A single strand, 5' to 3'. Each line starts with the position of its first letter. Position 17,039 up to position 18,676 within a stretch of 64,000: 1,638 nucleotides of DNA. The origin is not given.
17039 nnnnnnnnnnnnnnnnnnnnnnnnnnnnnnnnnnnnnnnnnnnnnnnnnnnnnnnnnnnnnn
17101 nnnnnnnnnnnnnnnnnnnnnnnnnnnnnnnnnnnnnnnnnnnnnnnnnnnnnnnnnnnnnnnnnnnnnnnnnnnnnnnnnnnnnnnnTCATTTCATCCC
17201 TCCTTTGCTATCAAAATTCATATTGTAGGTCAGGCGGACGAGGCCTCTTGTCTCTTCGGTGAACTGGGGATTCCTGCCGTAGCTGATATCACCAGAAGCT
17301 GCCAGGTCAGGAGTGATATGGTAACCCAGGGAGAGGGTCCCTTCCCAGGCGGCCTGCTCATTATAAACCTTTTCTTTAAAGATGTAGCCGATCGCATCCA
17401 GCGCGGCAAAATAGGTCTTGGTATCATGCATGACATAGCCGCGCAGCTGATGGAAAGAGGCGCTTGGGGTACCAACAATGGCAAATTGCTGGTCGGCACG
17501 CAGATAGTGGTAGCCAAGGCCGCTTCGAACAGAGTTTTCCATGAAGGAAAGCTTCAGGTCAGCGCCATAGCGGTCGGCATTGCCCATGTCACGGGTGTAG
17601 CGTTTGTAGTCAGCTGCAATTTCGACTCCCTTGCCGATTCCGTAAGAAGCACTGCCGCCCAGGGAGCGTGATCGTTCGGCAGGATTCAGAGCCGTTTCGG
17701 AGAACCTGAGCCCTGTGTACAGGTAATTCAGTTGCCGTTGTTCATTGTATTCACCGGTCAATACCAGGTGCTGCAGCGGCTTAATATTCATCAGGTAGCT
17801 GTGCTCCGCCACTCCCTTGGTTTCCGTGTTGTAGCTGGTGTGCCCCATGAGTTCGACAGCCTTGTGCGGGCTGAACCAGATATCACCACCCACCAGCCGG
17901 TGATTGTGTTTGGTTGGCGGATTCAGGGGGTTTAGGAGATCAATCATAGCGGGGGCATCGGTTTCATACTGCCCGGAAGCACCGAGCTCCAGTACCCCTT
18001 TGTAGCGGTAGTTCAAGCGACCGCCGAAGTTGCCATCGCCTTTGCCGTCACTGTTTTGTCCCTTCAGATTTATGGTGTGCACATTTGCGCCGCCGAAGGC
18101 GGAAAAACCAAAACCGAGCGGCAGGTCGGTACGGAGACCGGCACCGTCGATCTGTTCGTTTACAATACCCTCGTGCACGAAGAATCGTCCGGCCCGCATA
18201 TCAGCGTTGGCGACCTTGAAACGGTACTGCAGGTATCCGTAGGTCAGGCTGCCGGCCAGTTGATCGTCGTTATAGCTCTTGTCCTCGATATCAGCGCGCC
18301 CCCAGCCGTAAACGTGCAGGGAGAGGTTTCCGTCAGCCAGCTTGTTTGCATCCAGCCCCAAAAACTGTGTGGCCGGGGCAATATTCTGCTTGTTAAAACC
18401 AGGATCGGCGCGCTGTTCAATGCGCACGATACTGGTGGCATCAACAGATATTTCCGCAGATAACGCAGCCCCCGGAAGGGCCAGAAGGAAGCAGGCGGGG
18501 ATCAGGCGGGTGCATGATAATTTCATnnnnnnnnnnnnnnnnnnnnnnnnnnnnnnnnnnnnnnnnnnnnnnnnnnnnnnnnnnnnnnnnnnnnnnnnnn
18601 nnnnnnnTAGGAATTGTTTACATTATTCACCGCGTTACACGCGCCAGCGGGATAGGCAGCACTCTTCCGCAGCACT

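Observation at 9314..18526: Candidate novel extracellular-electron-transfer operon: a porin-cytochrome core plus an NHL/FN3 propeller and a 26-site giant cytochrome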

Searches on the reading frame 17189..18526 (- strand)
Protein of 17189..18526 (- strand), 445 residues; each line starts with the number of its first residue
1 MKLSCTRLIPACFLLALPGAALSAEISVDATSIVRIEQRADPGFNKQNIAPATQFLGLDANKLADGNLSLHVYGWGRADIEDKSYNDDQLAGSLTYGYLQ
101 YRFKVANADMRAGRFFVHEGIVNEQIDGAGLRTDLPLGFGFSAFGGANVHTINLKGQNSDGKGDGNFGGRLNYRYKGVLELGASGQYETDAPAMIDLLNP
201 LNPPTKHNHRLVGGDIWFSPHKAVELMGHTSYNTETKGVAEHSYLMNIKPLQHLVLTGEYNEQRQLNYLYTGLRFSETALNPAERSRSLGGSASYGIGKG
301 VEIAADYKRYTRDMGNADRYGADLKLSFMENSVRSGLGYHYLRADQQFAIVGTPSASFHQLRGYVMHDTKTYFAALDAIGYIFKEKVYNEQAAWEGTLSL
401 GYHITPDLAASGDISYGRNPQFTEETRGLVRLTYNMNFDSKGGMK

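Call 4: search_protein_families(library=pfam, proteins=[window:17189-18526:-], max_evalue=0.01)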
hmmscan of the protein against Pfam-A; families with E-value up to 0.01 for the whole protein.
window:17189-18526:- (445 aa): 1 family
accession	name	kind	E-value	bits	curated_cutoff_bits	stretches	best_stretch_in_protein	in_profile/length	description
PF13505.12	OMP_b-brl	-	0.00023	21.8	28.7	0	146-189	25-68/175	Outer membrane protein beta-barrel domain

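Call 5: search_protein_families(library=ncbifam, proteins=[window:17189-18526:-], max_evalue=0.01)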
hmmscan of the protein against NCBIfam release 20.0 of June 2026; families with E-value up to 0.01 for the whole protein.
window:17189-18526:- (445 aa): 0 families

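Call 6: find_homologous_proteins(query=window:17189-18526:-)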
Query window:17189-18526:- (445 aa): 563 proteins with E <= 0.001 among 8000 candidates; the best 120 are listed.
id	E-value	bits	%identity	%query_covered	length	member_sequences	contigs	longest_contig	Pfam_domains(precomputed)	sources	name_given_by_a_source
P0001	0.0e+0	1020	100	100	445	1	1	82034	-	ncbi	-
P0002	9.5e-267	903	87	100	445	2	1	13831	-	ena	-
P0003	1.2e-235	801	78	100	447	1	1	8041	-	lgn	-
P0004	2.9e-235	799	78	100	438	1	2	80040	-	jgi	-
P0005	5.5e-234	795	78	100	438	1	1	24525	-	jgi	-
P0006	1.6e-233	794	78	100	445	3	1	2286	-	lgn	-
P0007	3.6e-233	793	77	100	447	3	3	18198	-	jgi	-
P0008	2.6e-232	790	76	100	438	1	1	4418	-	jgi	jgi:hypothetical protein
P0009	3.3e-232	789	77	100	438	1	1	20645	-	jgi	jgi:hypothetical protein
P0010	1.1e-230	784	78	100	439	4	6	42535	-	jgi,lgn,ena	jgi:hypothetical protein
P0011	1.3e-230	784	78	100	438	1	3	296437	-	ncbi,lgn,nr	ncbi:MAG: hypothetical protein IPQ16_06270 [Geobacteraceae bacterium]|nr:hypothetical protein [Geoba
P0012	8.4e-229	778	77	100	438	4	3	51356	-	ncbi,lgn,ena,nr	ncbi:MAG: hypothetical protein M0023_13865 [Desulfobacteraceae bacterium]|nr:hypothetical protein [D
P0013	4.9e-228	776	76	100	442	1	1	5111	-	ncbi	-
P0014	1.3e-227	774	76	100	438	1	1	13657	-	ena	-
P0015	1.8e-227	774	81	95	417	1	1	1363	-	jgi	jgi:hypothetical protein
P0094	6.7e-190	650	65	100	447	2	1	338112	-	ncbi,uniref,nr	ncbi:hypothetical protein [Pelotalea chapellei]|uniref:Uncharacterized protein n=1 Tax=Pelotalea cha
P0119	1.7e-184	632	62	100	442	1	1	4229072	-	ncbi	-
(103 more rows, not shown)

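Call 7: find_encoding_contigs(protein=P0001, flank=10000, max_places=3)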
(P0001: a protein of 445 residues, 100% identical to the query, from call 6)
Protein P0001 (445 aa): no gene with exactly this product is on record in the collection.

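Call 15: find_encoding_contigs(protein=P0119, flank=10000, max_places=2)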
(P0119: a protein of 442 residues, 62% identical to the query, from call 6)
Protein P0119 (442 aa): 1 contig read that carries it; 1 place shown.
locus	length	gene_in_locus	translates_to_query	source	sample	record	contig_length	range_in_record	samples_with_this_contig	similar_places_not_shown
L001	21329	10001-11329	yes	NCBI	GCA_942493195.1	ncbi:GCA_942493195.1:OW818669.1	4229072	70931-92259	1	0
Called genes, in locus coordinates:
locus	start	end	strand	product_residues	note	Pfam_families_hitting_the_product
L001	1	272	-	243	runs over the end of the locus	PF13276:HTH_21 (weak), PF00665:rve, PF13683:rve_3, PF13333:rve_2 (weak)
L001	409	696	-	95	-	PF01527:HTH_Tnp_1 (weak)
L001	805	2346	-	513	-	PF00515:TPR_1 (weak), PF13424:TPR_12 (weak), PF14559:TPR_19 (weak), PF13432:TPR_16 (weak), PF13414:TPR_11 (weak), PF13432:TPR_16, PF14559:TPR_19 (weak), PF13424:TPR_12, +23 more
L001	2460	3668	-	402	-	PF23914:TPR_CcmH_CycH (weak), PF13432:TPR_16 (weak), PF12895:ANAPC3 (weak), PF13414:TPR_11, PF14559:TPR_19 (weak), PF13424:TPR_12 (weak), PF13432:TPR_16 (weak), PF14559:TPR_19, +19 more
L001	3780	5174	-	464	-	PF00072:Response_reg, PF00004:AAA (faint), PF00158:Sigma54_activat, PF14532:Sigma54_activ_2, PF07728:AAA_5 (weak), PF25601:AAA_lid_14, PF02954:HTH_8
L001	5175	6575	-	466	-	PF00672:HAMP, PF00512:HisKA, PF02518:HATPase_c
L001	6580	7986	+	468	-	PF01103:Omp85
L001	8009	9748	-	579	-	PF00664:ABC_membrane, PF00005:ABC_tran, PF13304:AAA_21 (faint)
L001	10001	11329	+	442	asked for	-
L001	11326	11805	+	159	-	-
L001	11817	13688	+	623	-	PF14522:Cytochrome_C7 (faint), PF14537:Cytochrom_c3_2 (faint)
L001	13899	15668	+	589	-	PF01436:NHL (faint)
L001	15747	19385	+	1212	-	PF14522:Cytochrome_C7 (faint), PF14537:Cytochrom_c3_2 (faint), PF09699:Paired_CXXCH_1 (weak), PF09698:GSu_C4xC__C2xCH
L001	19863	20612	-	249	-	PF13191:AAA_16 (faint), PF01695:IstB_IS21, PF00004:AAA (faint), PF20720:nSTAND3 (weak)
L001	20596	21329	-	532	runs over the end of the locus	PF00665:rve (weak), PF22483:Mu-transpos_C_2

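Call 16: find_encoding_contigs(protein=P0094, flank=10000, max_places=2)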
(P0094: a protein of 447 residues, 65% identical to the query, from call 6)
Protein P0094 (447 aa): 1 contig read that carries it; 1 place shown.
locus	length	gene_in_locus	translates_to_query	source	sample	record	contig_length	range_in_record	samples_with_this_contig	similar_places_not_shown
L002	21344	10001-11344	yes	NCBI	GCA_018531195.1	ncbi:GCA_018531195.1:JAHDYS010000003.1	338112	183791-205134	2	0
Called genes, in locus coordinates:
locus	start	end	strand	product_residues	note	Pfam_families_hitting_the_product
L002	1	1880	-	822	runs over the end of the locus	PF02563:Poly_export, PF10531:SLBB, PF22461:SLBB_2, PF10531:SLBB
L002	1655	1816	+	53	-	-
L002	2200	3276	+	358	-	PF00953:Glycos_transf_4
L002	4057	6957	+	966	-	PF17892:Cadherin_5, PF17963:Big_9, PF07483:W_rich_C (faint), PF01839:FG-GAP (faint), PF13517:FG-GAP_3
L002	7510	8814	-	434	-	PF13657:Couple_hipA, PF07804:HipA_C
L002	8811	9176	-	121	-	PF13560:HTH_31, PF01381:HTH_3 (weak)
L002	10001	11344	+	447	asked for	-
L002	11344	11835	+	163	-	-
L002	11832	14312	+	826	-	PF14522:Cytochrome_C7 (faint), PF14537:Cytochrom_c3_2 (faint), PF09698:GSu_C4xC__C2xCH (weak)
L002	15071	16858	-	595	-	PF05157:MshEN, PF00437:T2SSE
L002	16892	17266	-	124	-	-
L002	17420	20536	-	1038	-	PF00873:ACR_tran, PF03176:MMPL (weak), PF02355:SecD_SecF_C (faint)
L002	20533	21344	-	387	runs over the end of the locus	PF25917:BSH_RND, PF25885:HH_EMRA (weak), PF25876:HH_MFP_RND, PF25944:Beta-barrel_RND, PF25954:Beta-barrel_RND_2 (weak), PF25967:RND-MFP_C, PF25975:CzcB_C, PF25989:YknX_C, +2 more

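Call 19: find_related_loci(query=A1, collection=genome_contigs, flank=10000)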
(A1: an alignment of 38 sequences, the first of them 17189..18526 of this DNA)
Query A1 (445 aa) in genome_contigs; peptide patterns used: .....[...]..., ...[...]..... (x = any residue, [..] = any of these).
80 stretches matched a pattern; 63 encode a relative of the query (tblastn E <= 1e-3); 61 distinct loci.
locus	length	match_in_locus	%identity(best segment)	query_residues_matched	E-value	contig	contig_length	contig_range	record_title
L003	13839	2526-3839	77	1-445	0e+0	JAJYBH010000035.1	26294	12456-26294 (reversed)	MAG: Deltaproteobacteria bacterium isolate BP8.bin69 NODE_2286_length_26294_cov_2.357932, whole genome shotgun sequence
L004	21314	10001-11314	78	1-445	0e+0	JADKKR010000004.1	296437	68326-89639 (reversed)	MAG: Geobacteraceae bacterium isolate Viby_18-Q3-R106-67_BAT3C.94 tig00000338-10-2958450, whole genome shotgun sequence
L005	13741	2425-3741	68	1-445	0e+0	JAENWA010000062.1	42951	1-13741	MAG: Desulfuromonadales bacterium isolate 3_4_m_bin4 c_000001744956, whole genome shotgun sequence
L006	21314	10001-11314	66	1-445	0e+0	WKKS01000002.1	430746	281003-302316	MAG: Geobacter sp. isolate H7geo H7geo_contig_2, whole genome shotgun sequence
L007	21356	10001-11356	71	1-445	0e+0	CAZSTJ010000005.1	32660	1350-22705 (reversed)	MAG TPA_asm: uncultured Geobacter sp. isolate binchicken_co269_122 genome assembly, contig: NODE_1139_length_32660_cov_9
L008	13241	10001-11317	65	1-445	0e+0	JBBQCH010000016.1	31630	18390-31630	MAG: Geobacterales bacterium isolate Co_metawrap_1265 Cmw_1265_k141_24827756_length_31630_cov_13.5815, whole genome shot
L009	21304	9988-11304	68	1-445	0e+0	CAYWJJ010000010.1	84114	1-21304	MAG TPA_asm: uncultured Geobacter sp. isolate SRP302447_co2_181 genome assembly, contig: NODE_902_length_84114_cov_26.50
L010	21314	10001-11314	66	1-445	0e+0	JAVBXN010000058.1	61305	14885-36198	MAG: Pelobacter sp. isolate GS8 395, whole genome shotgun sequence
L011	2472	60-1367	66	1-442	0e+0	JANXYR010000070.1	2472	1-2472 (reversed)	MAG: Geobacteraceae bacterium isolate GL140_3_metabat_67 GL140_3_k141_2560249, whole genome shotgun sequence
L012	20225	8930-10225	66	1-439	0e+0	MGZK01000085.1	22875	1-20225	MAG: Geobacteraceae bacterium GWC2_55_20 gwc2_scaffold_2617, whole genome shotgun sequence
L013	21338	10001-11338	65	1-443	0e+0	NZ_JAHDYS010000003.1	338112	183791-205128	Pelotalea chapellei strain DSM 13688 NODE_3_length_338112_cov_223.804991, whole genome shotgun sequence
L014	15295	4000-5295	65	1-439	0e+0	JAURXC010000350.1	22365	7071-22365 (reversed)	MAG: Deltaproteobacteria bacterium isolate E10_concoct.bin.77_sub E10_k141_146531, whole genome shotgun sequence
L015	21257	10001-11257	66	20-445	0e+0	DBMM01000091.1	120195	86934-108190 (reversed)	MAG TPA_asm: Geobacter sp. UBA698 UBA698_contig_251, whole genome shotgun sequence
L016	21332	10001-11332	66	9-445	0e+0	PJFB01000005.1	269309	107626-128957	MAG: Geobacter sp. isolate L1geo L1geo_contig_5, whole genome shotgun sequence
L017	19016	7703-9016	64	1-445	0e+0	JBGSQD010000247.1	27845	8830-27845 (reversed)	MAG: Geobacterales bacterium isolate JTS-AC321 k141_112609, whole genome shotgun sequence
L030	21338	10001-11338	60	1-445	3e-175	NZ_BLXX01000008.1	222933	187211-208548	Geomonas silvestris strain Red330 sequence08, whole genome shotgun sequence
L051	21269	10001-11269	53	27-445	8e-152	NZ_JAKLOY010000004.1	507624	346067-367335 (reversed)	Geomonas sp. Red32 Scaffold4, whole genome shotgun sequence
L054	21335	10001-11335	58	1-445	3e-166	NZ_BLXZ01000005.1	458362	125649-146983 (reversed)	Geomonas limicola strain Red745 sequence05, whole genome shotgun sequence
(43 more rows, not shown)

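Call 20: search_solved_structures(query=window:17189-18526:-, max_evalue=1)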
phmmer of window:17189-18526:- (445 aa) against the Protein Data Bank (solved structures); distinct sequences matched with E-value up to 1: 0.

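Call 30: predict_structure(alignment_id=A1)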
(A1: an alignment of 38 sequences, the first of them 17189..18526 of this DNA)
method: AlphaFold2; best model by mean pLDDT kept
length: 445 residues; sequences in the alignment: 38
mean_pLDDT: 72.2   pTM: 0.59
mean pLDDT of the five models: 72.2, 71.5, 66.4, 60.6, 53.5
residues with pLDDT >= 90: 68; 70-90: 213; 50-70: 92; < 50: 72
segments of 3 or more residues with pLDDT < 50: 1-22, 40-44, 151-157, 194-207, 270-282, 436-445
pLDDT, mean of each block of 10 residues (from residue 1): 36 40 61 61 54 74 78 75 57 76 82 74 71 80 78 48 74 82 82 48 47 84 85 77 87 88 65 36 70 88 92 82 90 92 73 71 93 92 77 89 80 81 73 52 29
secondary structure, 60 per line:
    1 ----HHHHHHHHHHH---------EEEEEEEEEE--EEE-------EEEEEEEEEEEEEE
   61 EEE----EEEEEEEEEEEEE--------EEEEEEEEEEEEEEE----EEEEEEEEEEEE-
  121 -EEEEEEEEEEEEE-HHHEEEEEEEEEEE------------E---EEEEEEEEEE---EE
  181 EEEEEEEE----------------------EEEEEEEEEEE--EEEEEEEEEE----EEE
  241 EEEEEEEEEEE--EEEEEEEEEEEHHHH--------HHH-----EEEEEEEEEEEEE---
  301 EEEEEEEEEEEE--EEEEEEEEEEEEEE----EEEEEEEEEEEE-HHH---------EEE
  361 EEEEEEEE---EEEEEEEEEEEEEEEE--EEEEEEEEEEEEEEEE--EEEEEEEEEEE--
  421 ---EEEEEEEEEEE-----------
elements in order: H5-15 E25-34 E37-39 E47-63 E68-80 E89-103 E108-119 E122-134 E139-149 E166-175 E179-188 E211-221 E224-233 E238-251 E254-264 H265-268 E285-297 E301-312 E315-328 E333-344 E358-368 E372-387 E390-405 E408-418 E424-434

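Call 34: fold_search(model_id=the predicted structure, library=pdb)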
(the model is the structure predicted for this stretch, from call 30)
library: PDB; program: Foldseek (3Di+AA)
matches with E <= 10: 904; with E <= 0.001: 229
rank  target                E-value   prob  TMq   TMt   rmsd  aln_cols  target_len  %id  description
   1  9fy9_D                1.8e-07  1.00  0.53  0.37   6.9       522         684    9  Cryo-EM structure of the type 1 chaperone-usher pilus FimD-tip complex (FimDHGFC) - Conformer 1 (released 2025-06-04)
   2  3rfz_B                1.8e-07  1.00  0.52  0.33   7.3       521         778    9  Crystal structure of the FimD usher bound to its cognate FimC:FimH substrate (released 2011-06-01)
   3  9fw9_D                3.1e-07  1.00  0.50  0.36  11.5       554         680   11  Cryo-EM structure of the type 1 pilus assembly platform as part of the FimA-bound chaperone-usher pilus complex (FimDH (released 2025-06-04)
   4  7lhh_C                3.1e-07  1.00  0.50  0.30  11.6       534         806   10  Cryo-EM structure of E. coli P pilus tip assembly intermediate PapC-PapD-PapK-PapG in the second conformation (released 2021-08-11)
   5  9a32_MODEL_1_A        3.1e-07  1.00  0.27  0.31  11.6       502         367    9  Model of E. coli OmpC by in-cell photo-crosslinking MS and deep learning (released 2023-02-24)
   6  3rfz_E                3.4e-07  1.00  0.51  0.32  12.0       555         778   10  Crystal structure of the FimD usher bound to its cognate FimC:FimH substrate (released 2011-06-01)
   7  2vqi_B                3.7e-07  1.00  0.42  0.40  12.5       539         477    9  Structure of the P pilus usher (PapC) translocation pore (released 2008-05-27)
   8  2xe3_A                5.0e-07  1.00  0.32  0.38   9.3       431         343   11  OmpC28 (released 2010-05-19)
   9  4d64_A                5.7e-07  1.00  0.32  0.37  12.7       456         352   11  Structure of porin Omp-Pst1 from P. stuartii; the crystallographic symmetry generates a dimer of trimers. (released 2016-03-09)
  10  4d65_A                6.3e-07  1.00  0.32  0.38   9.4       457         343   10  Structure of porin Omp-Pst2 from P. stuartii; the asymmetric unit contains a dimer of trimers. (released 2016-03-09)
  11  8wv0_B                7.2e-07  1.00  0.30  0.38  12.6       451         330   13  Outer membrane porin of Burkholderia pseudomallei (BpsOmp38) (released 2024-10-30)
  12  8bys_A                7.6e-07  1.00  0.34  0.42   9.9       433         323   12  Outer membrane attachment porin OmpM1 from Veillonella parvula, native (released 2023-11-08)
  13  5ldt_A                8.0e-07  1.00  0.36  0.39  11.9       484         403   13  Crystal Structures of MOMP from Campylobacter jejuni (released 2016-10-26)
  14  8bys_B                8.3e-07  1.00  0.30  0.37  14.3       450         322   10  Outer membrane attachment porin OmpM1 from Veillonella parvula, native (released 2023-11-08)
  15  5o9c_A                9.2e-07  1.00  0.31  0.37  12.5       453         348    9  Crystal structure of Omp36 from Enterobacter aerogenes (released 2018-06-27)
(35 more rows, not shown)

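Call 78: search_protein_families(library=pfam, proteins=[L030:15241-16560:+, L030:16557-17387:+, L030:19433-21082:+, L054:15027-16271:-, L051:13912-17046:-, L051:17002-19269:+], max_evalue=0.001)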
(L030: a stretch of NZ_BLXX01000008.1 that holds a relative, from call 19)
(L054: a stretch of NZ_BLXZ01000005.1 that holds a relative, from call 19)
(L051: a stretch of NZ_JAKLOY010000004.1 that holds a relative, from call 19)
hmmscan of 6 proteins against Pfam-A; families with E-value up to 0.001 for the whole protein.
L030:15241-16560:+ (439 aa): 1 family
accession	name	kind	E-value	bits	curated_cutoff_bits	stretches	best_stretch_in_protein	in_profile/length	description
PF05140.19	ResB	-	7.1e-18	65.1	24.6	1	12-341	2-319/486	ResB-like family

L030:16557-17387:+ (276 aa): 1 family
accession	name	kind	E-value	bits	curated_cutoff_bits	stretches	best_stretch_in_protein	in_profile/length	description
PF01578.25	Cytochrom_C_asm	-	2.4e-35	122.6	29.9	1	98-267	32-208/212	Cytochrome C assembly protein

L030:19433-21082:+ (549 aa): 3 families
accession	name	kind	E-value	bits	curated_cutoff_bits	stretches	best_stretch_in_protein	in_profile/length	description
PF00015.26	MCPsignal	-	5.3e-51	173.3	34.6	1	331-515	1-171/172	Methyl-accepting chemotaxis protein (MCP) signalling domain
PF00672.30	HAMP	-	2.3e-09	37.8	25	1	218-268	2-52/53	HAMP domain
PF10157.14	BORCS6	-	0.00067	20.2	35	0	419-493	14-88/101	BLOC-1-related complex sub-unit 6 C-terminal helix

L054:15027-16271:- (414 aa): 2 families
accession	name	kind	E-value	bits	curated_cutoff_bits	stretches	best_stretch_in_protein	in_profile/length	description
PF07690.21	MFS_1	-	4e-29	102.1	33.4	1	23-350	2-332/347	Major Facilitator Superfamily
PF00083.30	Sugar_tr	-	2e-10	40.6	22.3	1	21-203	4-203/452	Sugar (and other) transporter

L051:13912-17046:- (1044 aa): 0 families

L051:17002-19269:+ (755 aa): 6 families
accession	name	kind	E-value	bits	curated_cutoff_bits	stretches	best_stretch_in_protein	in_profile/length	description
PF14522.11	Cytochrome_C7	-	1.7e-13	50.6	24.8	1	341-429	12-67/67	Cytochrome c7 and related cytochrome c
PF22113.1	Mtrc-MtrF_II-IV_dom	-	2.5e-11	43.8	30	0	264-356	80-170/176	Outer membrane cytochrome MtrC/MtrF-like, domains II/IV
PF14537.11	Cytochrom_c3_2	-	7.6e-09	36.4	25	1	244-311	7-71/79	Cytochrome c3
PF09699.15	Paired_CXXCH_1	-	1.6e-07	31.3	20.6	0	242-276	4-40/41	Doubled CXXCH motif (Paired_CXXCH_1)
PF02085.21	Cytochrom_CIII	-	6.2e-06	26.9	22.9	0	226-313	13-91/101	Class III cytochrome C family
PF02335.20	Cytochrom_C552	-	7.4e-06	25.6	24.1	0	333-428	78-175/438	Cytochrome c552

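Call 80: find_homologous_proteins(query=A4, max_evalue=1e-8)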
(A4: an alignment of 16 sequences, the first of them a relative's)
Query A4 (16 sequences) (157 aa, profile of the alignment): 215 proteins with E <= 1e-8 among 3194 candidates; the best 120 are listed.
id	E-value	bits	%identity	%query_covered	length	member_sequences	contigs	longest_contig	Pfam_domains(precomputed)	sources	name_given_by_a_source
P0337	8.1e-56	206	89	100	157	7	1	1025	PF14522.12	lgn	-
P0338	4.4e-55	204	67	87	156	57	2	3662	-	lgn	-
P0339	3.2e-54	201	63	86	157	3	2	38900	-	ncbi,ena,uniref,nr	ncbi:cytochrome C [Geobacter sp.]|uniref:cytochrome C n=1 Tax=Geobacter sp. TaxID=46610 RepID=UPI002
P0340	4.5e-54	200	40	100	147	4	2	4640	-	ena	-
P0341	7.5e-54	200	59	99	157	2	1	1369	-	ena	-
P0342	8.2e-54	200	58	97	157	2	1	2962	-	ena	-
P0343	1.4e-53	199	57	97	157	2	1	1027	-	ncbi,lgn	-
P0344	2.0e-53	198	61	97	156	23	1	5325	-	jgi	jgi:hypothetical protein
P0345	4.0e-53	197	65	86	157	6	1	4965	PF14522.12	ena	-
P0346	4.4e-53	197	36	100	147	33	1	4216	-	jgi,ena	-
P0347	5.4e-53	197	82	84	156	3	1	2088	PF14522.12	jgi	jgi:hypothetical protein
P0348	5.6e-53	197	39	100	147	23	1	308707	-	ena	-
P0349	1.1e-52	196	59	86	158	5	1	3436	-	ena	-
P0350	1.3e-52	196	61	87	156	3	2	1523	-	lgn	-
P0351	1.3e-52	196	71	97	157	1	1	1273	-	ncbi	-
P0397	2.2e-50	188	60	82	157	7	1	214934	-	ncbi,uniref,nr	ncbi:cytochrome c [Geomonas silvestris]|uniref:Cytochrome c n=1 Tax=Geomonas silvestris TaxID=274018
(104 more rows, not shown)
